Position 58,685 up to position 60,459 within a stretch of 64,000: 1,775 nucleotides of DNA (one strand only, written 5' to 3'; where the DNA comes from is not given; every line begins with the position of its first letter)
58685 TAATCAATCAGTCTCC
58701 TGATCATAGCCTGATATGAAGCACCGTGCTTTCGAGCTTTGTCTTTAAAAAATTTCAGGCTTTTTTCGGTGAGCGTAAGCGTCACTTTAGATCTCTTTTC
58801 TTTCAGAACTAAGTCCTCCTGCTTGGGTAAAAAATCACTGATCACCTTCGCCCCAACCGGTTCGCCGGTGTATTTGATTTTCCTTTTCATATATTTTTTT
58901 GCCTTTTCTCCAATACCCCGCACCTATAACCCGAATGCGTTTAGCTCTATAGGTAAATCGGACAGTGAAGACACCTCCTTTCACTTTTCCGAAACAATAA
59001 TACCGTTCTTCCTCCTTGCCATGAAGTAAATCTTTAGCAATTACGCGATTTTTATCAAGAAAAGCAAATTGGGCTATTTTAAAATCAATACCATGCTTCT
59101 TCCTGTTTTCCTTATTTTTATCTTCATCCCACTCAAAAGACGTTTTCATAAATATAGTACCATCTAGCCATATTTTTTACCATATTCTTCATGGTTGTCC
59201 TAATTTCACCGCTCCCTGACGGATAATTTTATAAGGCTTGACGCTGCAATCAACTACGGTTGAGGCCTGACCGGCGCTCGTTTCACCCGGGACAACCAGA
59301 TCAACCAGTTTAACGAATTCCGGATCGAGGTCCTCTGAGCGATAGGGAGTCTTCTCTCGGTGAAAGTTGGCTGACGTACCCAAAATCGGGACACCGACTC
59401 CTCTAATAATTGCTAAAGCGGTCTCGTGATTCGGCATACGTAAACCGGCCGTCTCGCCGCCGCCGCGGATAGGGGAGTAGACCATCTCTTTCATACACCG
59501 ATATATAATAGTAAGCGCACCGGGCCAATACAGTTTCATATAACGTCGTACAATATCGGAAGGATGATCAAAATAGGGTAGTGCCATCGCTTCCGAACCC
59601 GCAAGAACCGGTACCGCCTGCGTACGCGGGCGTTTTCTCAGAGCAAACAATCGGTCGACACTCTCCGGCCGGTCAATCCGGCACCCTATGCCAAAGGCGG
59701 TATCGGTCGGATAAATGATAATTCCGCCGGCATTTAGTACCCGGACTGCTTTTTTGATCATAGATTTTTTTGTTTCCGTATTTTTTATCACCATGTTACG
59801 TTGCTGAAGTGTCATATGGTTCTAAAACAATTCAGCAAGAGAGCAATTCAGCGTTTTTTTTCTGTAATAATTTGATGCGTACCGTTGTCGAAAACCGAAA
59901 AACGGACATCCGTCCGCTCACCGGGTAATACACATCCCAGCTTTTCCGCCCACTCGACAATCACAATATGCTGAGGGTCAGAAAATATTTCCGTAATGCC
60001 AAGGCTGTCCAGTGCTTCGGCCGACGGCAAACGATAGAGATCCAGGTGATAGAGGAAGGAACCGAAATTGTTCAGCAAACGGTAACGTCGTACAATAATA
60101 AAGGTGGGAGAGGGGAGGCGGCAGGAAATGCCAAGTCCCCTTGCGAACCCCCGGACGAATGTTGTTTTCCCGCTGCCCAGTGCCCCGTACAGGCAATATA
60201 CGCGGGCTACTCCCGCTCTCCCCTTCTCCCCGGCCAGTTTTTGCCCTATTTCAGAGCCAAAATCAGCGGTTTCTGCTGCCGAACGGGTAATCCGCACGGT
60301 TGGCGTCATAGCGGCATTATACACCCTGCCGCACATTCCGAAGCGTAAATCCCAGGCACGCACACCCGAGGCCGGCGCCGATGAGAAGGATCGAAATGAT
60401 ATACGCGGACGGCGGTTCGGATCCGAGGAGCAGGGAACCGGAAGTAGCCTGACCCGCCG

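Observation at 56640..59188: Second AT-rich island inserted into the t6A gene set, with its left boundary inside tsaB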

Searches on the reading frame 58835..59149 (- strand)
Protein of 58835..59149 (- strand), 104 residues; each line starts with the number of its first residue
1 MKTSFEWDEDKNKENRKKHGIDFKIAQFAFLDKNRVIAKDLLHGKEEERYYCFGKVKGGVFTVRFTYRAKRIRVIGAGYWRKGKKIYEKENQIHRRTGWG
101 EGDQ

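Call 6: search_protein_families(library=pfam, proteins=[window:58835-59149:-], max_evalue=0.01)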
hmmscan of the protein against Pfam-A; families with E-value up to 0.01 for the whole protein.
window:58835-59149:- (104 aa): 1 family
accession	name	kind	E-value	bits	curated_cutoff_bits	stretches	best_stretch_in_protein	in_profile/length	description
PF04365.19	BrnT_toxin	-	2.7e-21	76.1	34.5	1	7-82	1-75/77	Ribonuclease toxin, BrnT, of type II toxin-antitoxin system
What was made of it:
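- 58835..59149 (-): brnT, the ribonuclease toxin of a type II toxin-antitoxin pair; intact cargo. Pfam BrnT_toxin scores 76 bits (call 6).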

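Call 7: search_protein_families(library=ncbifam, proteins=[window:58835-59149:-], max_evalue=0.01)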
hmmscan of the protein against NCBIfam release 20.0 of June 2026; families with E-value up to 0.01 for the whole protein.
window:58835-59149:- (104 aa): 0 families

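Call 42: search_protein_families(library=padloc, proteins=[window:58835-59149:-], max_evalue=0.1)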
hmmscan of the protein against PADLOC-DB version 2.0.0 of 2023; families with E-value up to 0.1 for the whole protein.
window:58835-59149:- (104 aa): 2 families
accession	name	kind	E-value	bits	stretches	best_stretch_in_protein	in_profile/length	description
PDLC04829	PDC-S02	-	0.005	15.2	1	64-102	19-57/92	-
PDLC04818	PDC-S02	-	0.01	13.9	1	78-99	38-59/79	-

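Call 43: search_protein_families(library=phrogs, proteins=[window:58835-59149:-], max_evalue=0.1)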
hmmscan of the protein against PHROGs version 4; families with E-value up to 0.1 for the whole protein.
window:58835-59149:- (104 aa): 1 family
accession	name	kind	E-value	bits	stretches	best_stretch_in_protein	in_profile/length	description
phrog_4399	-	moron, auxiliary metabolic gene and host takeover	1.6e-12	48.7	1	4-77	2-74/90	ribonuclease toxin of AT system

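Call 49: find_homologous_proteins(query=window:58835-59149:-)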
Query window:58835-59149:- (104 aa): 2760 proteins with E <= 0.001 among 2761 candidates; the best 120 are listed.
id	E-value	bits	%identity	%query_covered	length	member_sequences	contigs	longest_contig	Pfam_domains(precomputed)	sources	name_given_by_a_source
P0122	3.2e-64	232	100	100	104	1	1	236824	PF04365.20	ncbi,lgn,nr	ncbi:BrnT family toxin [Patescibacteria group bacterium]|nr:BrnT family toxin [Patescibacteria group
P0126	6.0e-48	180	87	89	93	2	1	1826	PF04365.20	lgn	-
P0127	3.6e-45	171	78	90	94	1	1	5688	PF04365.20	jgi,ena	-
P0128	5.6e-45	170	82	89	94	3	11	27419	PF04365.20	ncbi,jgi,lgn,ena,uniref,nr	ncbi:hypothetical protein A2955_01450 [Candidatus Woesebacteria bacterium RIFCSPLOWO2_01_FULL_37_19]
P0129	6.5e-45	170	77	92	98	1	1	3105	PF04365.20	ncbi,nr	ncbi:MAG: BrnT family toxin [Patescibacteria group bacterium]|nr:BrnT family toxin [Patescibacteria 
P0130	8.6e-45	170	80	89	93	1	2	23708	PF04365.20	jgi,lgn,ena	-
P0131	1.6e-44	169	75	93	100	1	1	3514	PF04365.20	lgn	-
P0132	3.6e-44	168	80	89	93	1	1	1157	PF04365.20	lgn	-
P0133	4.5e-44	167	75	91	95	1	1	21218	PF04365.20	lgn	-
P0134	9.3e-44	166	76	91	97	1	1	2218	PF04365.20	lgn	-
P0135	1.6e-43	165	77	90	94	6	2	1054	PF04365.20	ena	-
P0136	3.0e-43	165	76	89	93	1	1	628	PF04365.20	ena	-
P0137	3.2e-43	164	77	90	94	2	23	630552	PF04365.20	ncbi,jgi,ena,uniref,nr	ncbi:MAG: Protein containing DUF497 [Candidatus Daviesbacteria bacterium GW2011_GWA1_41_61]|uniref:P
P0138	3.6e-43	164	74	90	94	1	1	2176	PF04365.20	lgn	-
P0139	5.2e-43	164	73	91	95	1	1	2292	PF04365.20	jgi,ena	-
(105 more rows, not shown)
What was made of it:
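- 58835..59149 (-): It is 70-87% identical to BrnT of many Microgenomates lineages, whereas core genes are 45-55% identical (call 49).
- Closest known: BrnT/BrnA type II toxin-antitoxin modules. Different: BrnT has a C-terminal extension of about 10 residues compared with its 93-95-aa homologs (call 49).
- BrnT is 70-87% identical across orders whose core genes are 45-55% identical, which indicates mobility (call 49).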

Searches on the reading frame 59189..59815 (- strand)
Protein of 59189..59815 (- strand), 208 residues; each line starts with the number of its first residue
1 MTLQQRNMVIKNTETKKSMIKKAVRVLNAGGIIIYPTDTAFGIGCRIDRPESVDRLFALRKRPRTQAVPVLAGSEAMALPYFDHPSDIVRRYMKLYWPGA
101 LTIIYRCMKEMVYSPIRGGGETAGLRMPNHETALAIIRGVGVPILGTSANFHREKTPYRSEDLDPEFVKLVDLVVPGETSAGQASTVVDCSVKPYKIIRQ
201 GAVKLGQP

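Call 6: search_protein_families(library=pfam, proteins=[window:59189-59815:-], max_evalue=0.01)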
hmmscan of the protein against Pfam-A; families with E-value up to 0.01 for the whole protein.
window:59189-59815:- (208 aa): 1 family
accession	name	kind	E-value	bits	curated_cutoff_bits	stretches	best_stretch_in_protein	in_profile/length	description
PF01300.24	Sua5_yciO_yrdC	-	3.4e-45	154.2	25.1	1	26-201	2-178/178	Telomere recombination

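Call 7: search_protein_families(library=ncbifam, proteins=[window:59189-59815:-], max_evalue=0.01)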
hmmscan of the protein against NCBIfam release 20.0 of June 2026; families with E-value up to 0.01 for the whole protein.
window:59189-59815:- (208 aa): 2 families
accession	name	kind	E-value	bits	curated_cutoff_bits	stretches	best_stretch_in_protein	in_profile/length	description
TIGR00057.1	TIGR00057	equivalog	1.4e-42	145.2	123.2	1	11-204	2-194/202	L-threonylcarbamoyladenylate synthase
NF007919.1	PRK10634.1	equivalog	1.2e-19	70.5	175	1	24-187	2-166/176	L-threonylcarbamoyladenylate synthase type 1 TsaC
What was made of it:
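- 59189..59815 (-): tsaC, the right-hand flanking core gene (190-aa form starts at 59761). Its composition is intermediate between native and island. TIGR00057 scores 145 bits (call 7).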

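Call 30: find_encoding_contigs(protein=window:59189-59815:-, flank=10000, max_places=4)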
Protein window:59189-59815:- (208 aa): 2 contigs read that carry it; 2 places shown.
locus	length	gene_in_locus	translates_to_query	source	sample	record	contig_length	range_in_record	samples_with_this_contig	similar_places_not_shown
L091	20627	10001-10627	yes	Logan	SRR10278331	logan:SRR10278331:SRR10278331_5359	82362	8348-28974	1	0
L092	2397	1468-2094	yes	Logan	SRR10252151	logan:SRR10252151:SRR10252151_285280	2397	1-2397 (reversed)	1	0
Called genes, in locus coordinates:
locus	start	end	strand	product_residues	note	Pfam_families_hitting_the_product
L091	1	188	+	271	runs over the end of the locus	PF13098:Thioredoxin_2 (weak), PF13462:Thioredoxin_4, PF01323:DSBA (weak)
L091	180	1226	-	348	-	PF01078:Mg_chelatase (faint), PF05496:RuvB_N, PF00004:AAA, PF07728:AAA_5 (faint), PF17864:AAA_lid_4, PF05491:WHD_RuvB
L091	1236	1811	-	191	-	PF01330:RuvA_N, PF14520:HHH_5, PF07499:RuvA_C (weak)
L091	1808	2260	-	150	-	PF02075:RuvC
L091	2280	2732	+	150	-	-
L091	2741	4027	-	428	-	PF01566:Nramp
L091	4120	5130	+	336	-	PF03462:PCRF, PF00472:RF-1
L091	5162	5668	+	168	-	-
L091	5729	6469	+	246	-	PF00005:ABC_tran, PF13304:AAA_21 (faint)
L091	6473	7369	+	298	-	PF18075:FtsX_ECD, PF02687:FtsX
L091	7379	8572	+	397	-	PF11932:DUF3450, PF13529:Peptidase_C39_2 (faint)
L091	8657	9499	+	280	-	-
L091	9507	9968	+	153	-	PF02367:TsaE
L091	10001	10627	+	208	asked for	PF01300:Sua5_yciO_yrdC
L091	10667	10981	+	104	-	PF04365:BrnT_toxin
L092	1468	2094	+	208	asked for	PF01300:Sua5_yciO_yrdC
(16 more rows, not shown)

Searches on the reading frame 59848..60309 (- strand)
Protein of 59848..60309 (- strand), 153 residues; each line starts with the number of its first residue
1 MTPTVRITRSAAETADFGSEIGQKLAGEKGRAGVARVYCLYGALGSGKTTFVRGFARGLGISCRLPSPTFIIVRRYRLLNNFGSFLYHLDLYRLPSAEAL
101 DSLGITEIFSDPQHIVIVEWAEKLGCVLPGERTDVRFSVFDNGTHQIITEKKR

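Call 6: search_protein_families(library=pfam, proteins=[window:59848-60309:-], max_evalue=0.01)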
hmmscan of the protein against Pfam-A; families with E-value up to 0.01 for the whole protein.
window:59848-60309:- (153 aa): 2 families
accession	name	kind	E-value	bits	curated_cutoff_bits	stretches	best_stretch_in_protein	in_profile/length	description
PF02367.23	TsaE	-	4.1e-31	108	26.6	1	9-138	2-119/128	Threonylcarbamoyl adenosine biosynthesis protein TsaE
PF05729.18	NACHT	-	0.0058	16.9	26.7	1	36-83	1-49/167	NACHT domain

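Call 7: search_protein_families(library=ncbifam, proteins=[window:59848-60309:-], max_evalue=0.01)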
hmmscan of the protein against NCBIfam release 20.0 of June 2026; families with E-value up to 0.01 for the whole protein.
window:59848-60309:- (153 aa): 2 families
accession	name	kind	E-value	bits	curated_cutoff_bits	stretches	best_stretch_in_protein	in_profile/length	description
TIGR00150.1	T6A_YjeE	equivalog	2.7e-28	98.5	60.1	1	23-144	13-127/135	tRNA (adenosine(37)-N6)-threonylcarbamoyltransferase complex ATPase subunit type 1 TsaE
NF007931.0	PRK10646.1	equivalog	3.5e-22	79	246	1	20-143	16-132/153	tRNA (adenosine(37)-N6)-threonylcarbamoyltransferase complex ATPase subunit type 1 TsaE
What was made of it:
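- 59848..60309 (-): tsaE, a native flanking core gene. Pfam TsaE scores 108 bits and TIGR00150 98.5 bits (calls 6, 7).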
